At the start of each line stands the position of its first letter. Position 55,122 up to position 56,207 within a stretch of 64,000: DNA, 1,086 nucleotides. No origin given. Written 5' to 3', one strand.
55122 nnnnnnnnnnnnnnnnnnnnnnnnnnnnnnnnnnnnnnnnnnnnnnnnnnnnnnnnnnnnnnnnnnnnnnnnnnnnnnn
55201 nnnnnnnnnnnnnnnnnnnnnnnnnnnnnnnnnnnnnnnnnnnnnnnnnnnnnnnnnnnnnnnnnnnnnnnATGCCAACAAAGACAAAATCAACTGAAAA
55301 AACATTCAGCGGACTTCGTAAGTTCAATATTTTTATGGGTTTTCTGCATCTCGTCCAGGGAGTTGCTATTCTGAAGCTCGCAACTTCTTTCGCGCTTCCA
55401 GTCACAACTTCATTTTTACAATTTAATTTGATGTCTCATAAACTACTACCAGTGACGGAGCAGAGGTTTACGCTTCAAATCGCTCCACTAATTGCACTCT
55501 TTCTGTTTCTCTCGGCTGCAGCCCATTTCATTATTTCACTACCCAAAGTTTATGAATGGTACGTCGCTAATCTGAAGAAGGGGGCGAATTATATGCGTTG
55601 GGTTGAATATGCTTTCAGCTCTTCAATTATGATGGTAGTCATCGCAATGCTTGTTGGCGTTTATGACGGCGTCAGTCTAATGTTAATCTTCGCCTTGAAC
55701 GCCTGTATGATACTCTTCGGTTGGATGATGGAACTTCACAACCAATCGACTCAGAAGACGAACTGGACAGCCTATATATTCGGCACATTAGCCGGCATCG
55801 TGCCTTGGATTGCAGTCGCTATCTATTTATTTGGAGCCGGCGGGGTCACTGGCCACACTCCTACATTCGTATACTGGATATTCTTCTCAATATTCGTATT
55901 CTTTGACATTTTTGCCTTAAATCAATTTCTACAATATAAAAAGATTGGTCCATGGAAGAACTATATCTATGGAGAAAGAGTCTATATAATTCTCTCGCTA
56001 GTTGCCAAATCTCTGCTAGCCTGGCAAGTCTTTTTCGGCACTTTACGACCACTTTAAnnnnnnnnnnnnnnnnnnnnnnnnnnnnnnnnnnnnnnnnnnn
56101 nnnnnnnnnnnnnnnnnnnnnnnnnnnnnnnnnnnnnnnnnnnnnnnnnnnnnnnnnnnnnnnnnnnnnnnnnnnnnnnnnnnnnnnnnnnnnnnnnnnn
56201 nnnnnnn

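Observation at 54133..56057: Heliorhodopsin encoded directly downstream of msrA-msrB and an SRPBCC gene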

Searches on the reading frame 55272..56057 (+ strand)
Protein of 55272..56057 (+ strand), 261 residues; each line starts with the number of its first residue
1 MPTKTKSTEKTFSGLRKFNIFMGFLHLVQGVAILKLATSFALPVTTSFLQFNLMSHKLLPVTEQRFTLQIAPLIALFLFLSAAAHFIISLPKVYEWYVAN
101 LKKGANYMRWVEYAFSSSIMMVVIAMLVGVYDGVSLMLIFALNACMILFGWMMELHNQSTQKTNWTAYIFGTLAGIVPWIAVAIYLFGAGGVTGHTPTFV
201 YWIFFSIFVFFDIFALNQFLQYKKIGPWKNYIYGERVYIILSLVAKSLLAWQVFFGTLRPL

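Call 3: search_protein_families(library=pfam, proteins=[window:55272-56057:+], max_evalue=0.01)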
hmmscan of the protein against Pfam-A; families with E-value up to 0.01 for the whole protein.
window:55272-56057:+ (261 aa): 1 family
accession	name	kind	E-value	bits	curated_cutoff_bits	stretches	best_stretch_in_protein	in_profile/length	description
PF18761.7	Heliorhodopsin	-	7.8e-100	333.6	26.7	1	15-258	1-242/242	Heliorhodopsin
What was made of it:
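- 55272..56057 (+): Heliorhodopsin (261 aa). E112 counterion codon at 55605-55607; K246 Schiff-base codon at 56007-56009. Seven TM helices, N-in. PF18761, E=7.8e-100 (call 3).
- Checked: HeR: ORF 55272-56057(+), 261 aa, matches Pfam Heliorhodopsin PF18761 end to end (residues 15-258 on profile 1-242/242, E=7.8e-100, 333.6 bits against a cut-off of 26.7; call 3).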

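Call 5: search_solved_structures(query=window:55272-56057:+, show_alignments=3)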
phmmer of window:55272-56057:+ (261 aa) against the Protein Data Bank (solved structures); distinct sequences matched with E-value up to 0.001: 6.
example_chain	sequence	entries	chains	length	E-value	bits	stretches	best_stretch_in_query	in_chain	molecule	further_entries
6is6_A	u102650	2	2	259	1.4e-79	270.6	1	5-261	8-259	heliorhodopsin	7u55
7clj_A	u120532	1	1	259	3.1e-79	269.5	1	5-261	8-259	heliorhodopsin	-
9ljj_A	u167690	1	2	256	4.8e-64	219.7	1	6-260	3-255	Heliorhodopsin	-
6su3_X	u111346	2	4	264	5.3e-64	219.6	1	6-260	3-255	48C12 heliorhodopsin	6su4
6uh3_A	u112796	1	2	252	4.8e-63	216.5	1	7-258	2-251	Heliorhodopsin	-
9vfc_A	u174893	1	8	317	9.1e-38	133.6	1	17-260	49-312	heliorhodopsin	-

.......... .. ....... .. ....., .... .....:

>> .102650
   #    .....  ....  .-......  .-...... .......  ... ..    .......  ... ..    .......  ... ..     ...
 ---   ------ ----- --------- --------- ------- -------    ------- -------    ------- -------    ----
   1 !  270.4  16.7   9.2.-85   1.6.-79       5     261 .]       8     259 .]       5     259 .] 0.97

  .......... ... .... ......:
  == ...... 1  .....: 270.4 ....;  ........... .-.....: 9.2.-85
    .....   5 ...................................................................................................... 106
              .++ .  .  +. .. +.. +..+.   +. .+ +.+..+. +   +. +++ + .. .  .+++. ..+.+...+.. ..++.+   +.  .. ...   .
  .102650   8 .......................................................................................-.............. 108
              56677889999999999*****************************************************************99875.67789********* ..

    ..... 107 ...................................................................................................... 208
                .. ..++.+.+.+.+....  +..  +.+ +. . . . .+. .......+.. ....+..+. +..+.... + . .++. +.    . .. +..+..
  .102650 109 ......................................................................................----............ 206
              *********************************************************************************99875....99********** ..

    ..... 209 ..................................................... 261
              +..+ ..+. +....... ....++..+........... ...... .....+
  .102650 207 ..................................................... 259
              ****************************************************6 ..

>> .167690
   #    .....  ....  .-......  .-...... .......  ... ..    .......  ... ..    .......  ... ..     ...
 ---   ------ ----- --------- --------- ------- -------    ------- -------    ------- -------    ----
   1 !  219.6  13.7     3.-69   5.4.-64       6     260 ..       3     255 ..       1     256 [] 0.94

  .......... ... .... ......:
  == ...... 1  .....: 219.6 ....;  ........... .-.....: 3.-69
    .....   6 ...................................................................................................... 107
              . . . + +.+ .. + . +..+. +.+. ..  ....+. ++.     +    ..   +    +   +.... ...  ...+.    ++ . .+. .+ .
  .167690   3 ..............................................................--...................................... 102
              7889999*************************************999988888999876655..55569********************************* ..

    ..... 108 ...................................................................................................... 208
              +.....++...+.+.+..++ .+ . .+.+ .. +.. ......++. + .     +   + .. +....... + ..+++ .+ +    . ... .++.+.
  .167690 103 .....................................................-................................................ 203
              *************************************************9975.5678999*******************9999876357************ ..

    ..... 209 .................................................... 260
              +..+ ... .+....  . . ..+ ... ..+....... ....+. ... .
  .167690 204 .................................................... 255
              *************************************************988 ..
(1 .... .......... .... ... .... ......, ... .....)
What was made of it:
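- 55272..56057 (+): TaHeR 6IS6 1.4e-79 with residue-level alignment (call 5).
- On Heliorhodopsin (Pfam PF18761): S242-L-V-A-K246 aligns to 48C12 S237/K241 and to the TaHeR Lys (call 5).
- Closest known: TaHeR. Different: ECL3 is 4 residues longer than in TaHeR (GVTGHTP insert, call 5).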

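Call 8: find_related_loci(query=window:55272-56057:+, collection=genome_contigs, flank=8000)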
Query window:55272-56057:+ (261 aa) in genome_contigs; peptide patterns used: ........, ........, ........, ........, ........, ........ (x = any residue, [..] = any of these).
263 stretches matched a pattern; 224 encode a relative of the query (tblastn E <= 1e-3); the best 80 are kept; 80 distinct loci.
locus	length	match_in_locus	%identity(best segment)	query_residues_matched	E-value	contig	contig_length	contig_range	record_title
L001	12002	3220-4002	85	1-261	4e-141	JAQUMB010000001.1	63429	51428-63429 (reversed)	MAG: Patescibacteria group bacterium isolate STD1_144 NODE_899_length_63429_cov_4.048166_Sandtown_D1, whole genome shotg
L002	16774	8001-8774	66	4-261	4e-119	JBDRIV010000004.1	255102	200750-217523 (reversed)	MAG: bacterium isolate MEGAHIT-group-1.60 k141_1457181, whole genome shotgun sequence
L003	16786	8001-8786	67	2-261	3e-116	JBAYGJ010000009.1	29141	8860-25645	MAG: Patescibacteria group bacterium isolate SO_2016_GW1_122 scaffold02860_OW334_2016, whole genome shotgun sequence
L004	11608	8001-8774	65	4-261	7e-116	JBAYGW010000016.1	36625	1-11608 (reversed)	MAG: Patescibacteria group bacterium isolate SO_2016_GW1_134 scaffold02105_OW334_2016, whole genome shotgun sequence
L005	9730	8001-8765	66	7-261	2e-114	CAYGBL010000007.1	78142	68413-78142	MAG TPA_asm: uncultured Actinomycetota bacterium isolate ERP108616_co2_267 genome assembly, contig: NODE_252_length_7814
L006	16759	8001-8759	66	9-261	2e-113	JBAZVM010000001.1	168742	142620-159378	MAG: Patescibacteria group bacterium isolate SO_2017_GW1_252 NODE_684_length_168742_cov_2.267005_OW334_2017, whole genom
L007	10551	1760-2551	64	1-261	4e-113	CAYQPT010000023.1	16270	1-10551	MAG TPA_asm: uncultured Candidatus Saccharibacteria bacterium isolate SRP192927_co1_1036 genome assembly, contig: NODE_7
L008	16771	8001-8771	66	6-261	2e-112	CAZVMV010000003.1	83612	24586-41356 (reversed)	MAG TPA_asm: uncultured Gammaproteobacteria bacterium isolate SRP173033_co2_263 genome assembly, contig: NODE_85_length_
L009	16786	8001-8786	63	2-261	9e-112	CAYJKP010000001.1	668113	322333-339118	MAG TPA_asm: uncultured Gammaproteobacteria bacterium isolate ERP124720_co1_115 genome assembly, contig: NODE_11_length_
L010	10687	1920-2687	64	6-261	9e-112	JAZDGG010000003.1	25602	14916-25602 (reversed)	MAG: bacterium isolate MEGAHIT-group-0.240 k141_1120276, whole genome shotgun sequence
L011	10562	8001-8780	64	2-261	2e-111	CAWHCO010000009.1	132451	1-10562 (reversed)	MAG: uncultured bacterium isolate MFD02923.bin.2.53 genome assembly, contig: contig_47390, whole genome shotgun sequence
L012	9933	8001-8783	62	1-261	2e-111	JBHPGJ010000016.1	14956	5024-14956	Patescibacteria group bacterium isolate SAG AM-311-M06 NODE_16_length_14956_cov_24.173613, whole genome shotgun sequence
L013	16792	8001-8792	64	1-261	2e-111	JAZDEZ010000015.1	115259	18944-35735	MAG: Patescibacteria group bacterium isolate MEGAHIT-group-0.176 k141_19808306, whole genome shotgun sequence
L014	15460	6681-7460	64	2-261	1e-111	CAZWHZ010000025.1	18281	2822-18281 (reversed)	MAG TPA_asm: uncultured Acidimicrobiia bacterium isolate SRP214966_co3_231 genome assembly, contig: NODE_4254_length_182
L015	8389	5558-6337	64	3-261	2e-111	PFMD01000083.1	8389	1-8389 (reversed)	MAG: Candidatus Kerfeldbacteria bacterium CG_4_10_14_0_8_um_filter_42_10 CG_4_10_14_0.8_um_filter_scaffold_5793_c, whole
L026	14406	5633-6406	63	4-261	2e-109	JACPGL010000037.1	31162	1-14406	MAG: Candidatus Kerfeldbacteria bacterium isolate NC_groundwater_386_Ag_B-0.1um_51_13 GD18-4_B1_scaffold_856997, whole g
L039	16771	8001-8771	62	4-261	8e-108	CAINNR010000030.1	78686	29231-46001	uncultured Candidatus Berkelbacteria bacterium isolate AlinenLipids_bin-4476 genome assembly, contig: bin-4476:30/39, wh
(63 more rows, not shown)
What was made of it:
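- Checked: Organism: the relatives carrying similar HeRs are overwhelmingly Patescibacteria/CPR MAGs (call 8).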

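Call 19: find_related_loci(query=window:55272-56057:+, collection=metagenome_contigs, flank=8000)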
Query window:55272-56057:+ (261 aa) in metagenome_contigs; peptide patterns used: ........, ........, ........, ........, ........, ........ (x = any residue, [..] = any of these).
421 stretches matched a pattern; 338 encode a relative of the query (tblastn E <= 1e-3); the best 80 are kept; 80 distinct loci.
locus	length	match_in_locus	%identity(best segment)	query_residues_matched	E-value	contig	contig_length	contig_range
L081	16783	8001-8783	85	1-261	2e-141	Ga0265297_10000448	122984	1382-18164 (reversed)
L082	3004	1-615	100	57-261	3e-140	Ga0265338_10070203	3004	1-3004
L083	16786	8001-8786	67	2-261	2e-116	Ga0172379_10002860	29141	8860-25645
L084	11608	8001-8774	65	4-261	5e-116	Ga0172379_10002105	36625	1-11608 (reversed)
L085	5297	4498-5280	66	1-261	9e-116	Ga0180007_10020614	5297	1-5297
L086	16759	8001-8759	64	9-261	7e-115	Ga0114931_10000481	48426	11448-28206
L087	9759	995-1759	66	7-261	2e-114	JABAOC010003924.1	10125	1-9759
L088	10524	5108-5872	66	7-261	2e-114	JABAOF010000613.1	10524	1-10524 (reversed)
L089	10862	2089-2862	67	3-261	5e-114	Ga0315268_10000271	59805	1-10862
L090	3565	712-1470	66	9-261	6e-116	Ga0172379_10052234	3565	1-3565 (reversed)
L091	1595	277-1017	68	14-260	1e-121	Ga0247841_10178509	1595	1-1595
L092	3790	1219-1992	64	4-261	9e-115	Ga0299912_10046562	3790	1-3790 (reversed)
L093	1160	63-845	64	1-260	2e-123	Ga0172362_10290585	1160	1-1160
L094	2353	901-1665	65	7-261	4e-118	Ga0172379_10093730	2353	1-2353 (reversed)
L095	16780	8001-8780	64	2-261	1e-111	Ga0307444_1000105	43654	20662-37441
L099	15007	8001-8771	63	4-261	7e-111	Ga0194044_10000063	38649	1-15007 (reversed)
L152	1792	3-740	67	15-260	4e-112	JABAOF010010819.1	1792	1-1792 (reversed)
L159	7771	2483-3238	61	9-261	7e-105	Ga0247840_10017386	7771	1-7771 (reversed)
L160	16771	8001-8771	60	4-261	1e-104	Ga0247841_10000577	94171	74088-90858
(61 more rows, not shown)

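Call 30: find_encoding_contigs(protein=window:55272-56057:+, flank=10000, max_places=6)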
Protein window:55272-56057:+ (261 aa): 7 contigs read that carry it; 6 places shown.
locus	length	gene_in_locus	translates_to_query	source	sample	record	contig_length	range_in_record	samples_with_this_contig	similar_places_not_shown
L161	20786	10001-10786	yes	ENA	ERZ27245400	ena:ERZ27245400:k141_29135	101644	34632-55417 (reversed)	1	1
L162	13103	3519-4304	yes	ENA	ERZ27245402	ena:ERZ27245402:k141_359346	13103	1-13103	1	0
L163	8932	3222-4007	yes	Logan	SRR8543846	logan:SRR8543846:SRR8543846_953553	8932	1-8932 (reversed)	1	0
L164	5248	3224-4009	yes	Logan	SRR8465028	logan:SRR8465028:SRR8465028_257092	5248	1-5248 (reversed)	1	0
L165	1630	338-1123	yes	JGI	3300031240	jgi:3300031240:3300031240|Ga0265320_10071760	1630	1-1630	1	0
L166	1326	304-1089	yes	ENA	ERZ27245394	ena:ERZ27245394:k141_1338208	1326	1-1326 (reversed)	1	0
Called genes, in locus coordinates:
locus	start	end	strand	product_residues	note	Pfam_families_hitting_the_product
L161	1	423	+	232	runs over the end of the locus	PF02616:SMC_ScpA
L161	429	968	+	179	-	PF04079:SMC_ScpB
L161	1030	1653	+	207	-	PF00849:PseudoU_synth_2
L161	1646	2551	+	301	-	PF00768:Peptidase_S11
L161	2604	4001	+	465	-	PF00009:GTP_EFTU, PF01926:MMR_HSR1, PF02421:FeoB_N, PF01926:MMR_HSR1, PF02421:FeoB_N, PF04548:AIG1 (weak), PF00009:GTP_EFTU, PF14714:KH_dom-like, +6 more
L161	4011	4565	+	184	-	PF01195:Pept_tRNA_hydro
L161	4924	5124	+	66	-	-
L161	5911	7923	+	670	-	PF01751:Toprim, PF01131:Topoisom_bac, PF01396:Zn_ribbon_Top1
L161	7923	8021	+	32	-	-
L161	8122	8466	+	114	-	-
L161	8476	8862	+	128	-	PF08327:AHSA1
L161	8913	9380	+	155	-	PF01625:PMSR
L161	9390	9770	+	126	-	PF01641:SelR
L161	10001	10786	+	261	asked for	PF18761:Heliorhodopsin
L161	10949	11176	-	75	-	-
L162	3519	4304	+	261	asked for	PF18761:Heliorhodopsin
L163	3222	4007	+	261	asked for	PF18761:Heliorhodopsin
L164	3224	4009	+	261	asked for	PF18761:Heliorhodopsin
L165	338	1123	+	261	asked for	PF18761:Heliorhodopsin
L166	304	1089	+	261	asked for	PF18761:Heliorhodopsin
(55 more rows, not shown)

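Call 32: search_protein_families(library=pfam, proteins=[L081:5143-6345:+, L081:6311-7783:+, L081:9045-10160:+, L099:6049-6420:+, L099:7039-7596:+, L099:7603-7977:+, L160:7036-7509:+, L160:6564-6929:+, L159:2097-2453:+, L152:816-1085:+], max_evalue=0.001)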
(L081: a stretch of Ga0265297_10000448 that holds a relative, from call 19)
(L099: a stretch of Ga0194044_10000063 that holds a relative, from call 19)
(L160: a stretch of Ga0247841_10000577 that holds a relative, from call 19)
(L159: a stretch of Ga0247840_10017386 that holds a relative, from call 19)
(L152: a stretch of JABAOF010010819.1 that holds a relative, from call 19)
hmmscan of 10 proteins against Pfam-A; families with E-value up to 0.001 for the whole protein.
L081:5143-6345:+ (400 aa): 1 family
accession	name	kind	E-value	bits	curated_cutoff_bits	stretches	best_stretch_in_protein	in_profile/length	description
PF10129.15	OpgC_C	-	4e-34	118.5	21.4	1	13-370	1-354/358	OpgC protein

L081:6311-7783:+ (490 aa): 2 families
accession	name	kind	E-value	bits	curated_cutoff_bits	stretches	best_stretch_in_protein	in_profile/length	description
PF00501.34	AMP-binding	-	4.8e-55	187.4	29.9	1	22-355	3-384/384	AMP-binding enzyme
PF13193.12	AMP-binding_C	-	9.6e-06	26.9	24.5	1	406-477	2-76/76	AMP-binding enzyme C-terminal domain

L081:9045-10160:+ (371 aa): 1 family
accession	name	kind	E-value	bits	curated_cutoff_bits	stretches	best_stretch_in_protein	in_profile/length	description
PF00041.27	fn3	-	1.9e-05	25.2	25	1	211-294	3-75/84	Fibronectin type III domain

L099:6049-6420:+ (123 aa): 1 family
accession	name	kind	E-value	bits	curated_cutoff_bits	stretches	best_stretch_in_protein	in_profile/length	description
PF01641.26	SelR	-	1e-41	142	24.9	1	5-117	1-116/116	SelR domain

L099:7039-7596:+ (185 aa): 1 family
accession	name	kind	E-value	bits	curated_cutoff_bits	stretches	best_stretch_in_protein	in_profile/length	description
PF01625.27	PMSR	-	5.7e-62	208.9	23.7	1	30-179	2-153/153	Peptide methionine sulfoxide reductase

L099:7603-7977:+ (124 aa): 2 families
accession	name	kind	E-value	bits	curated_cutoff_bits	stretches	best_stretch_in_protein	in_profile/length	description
PF01880.24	Desulfoferrodox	-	1.1e-15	58.4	22.2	1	49-124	4-97/98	Desulfoferrodoxin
PF06397.17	Desulfoferrod_N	-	1.8e-15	56.7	23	1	10-42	4-36/36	Desulfoferrodoxin, N-terminal domain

L160:7036-7509:+ (157 aa): 0 families

L160:6564-6929:+ (121 aa): 1 family
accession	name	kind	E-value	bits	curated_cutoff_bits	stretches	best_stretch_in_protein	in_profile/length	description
PF01641.26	SelR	-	3e-43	146.9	24.9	1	5-117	1-116/116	SelR domain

L159:2097-2453:+ (118 aa): 2 families
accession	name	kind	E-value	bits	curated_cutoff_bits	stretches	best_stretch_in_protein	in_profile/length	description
PF01880.24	Desulfoferrodox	-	1.2e-16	61.4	22.2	1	43-118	4-97/98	Desulfoferrodoxin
PF06397.17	Desulfoferrod_N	-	8.9e-16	57.7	23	1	4-36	4-36/36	Desulfoferrodoxin, N-terminal domain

L152:816-1085:+ (89 aa): 0 families
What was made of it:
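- The sister species has a different context (call 32).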
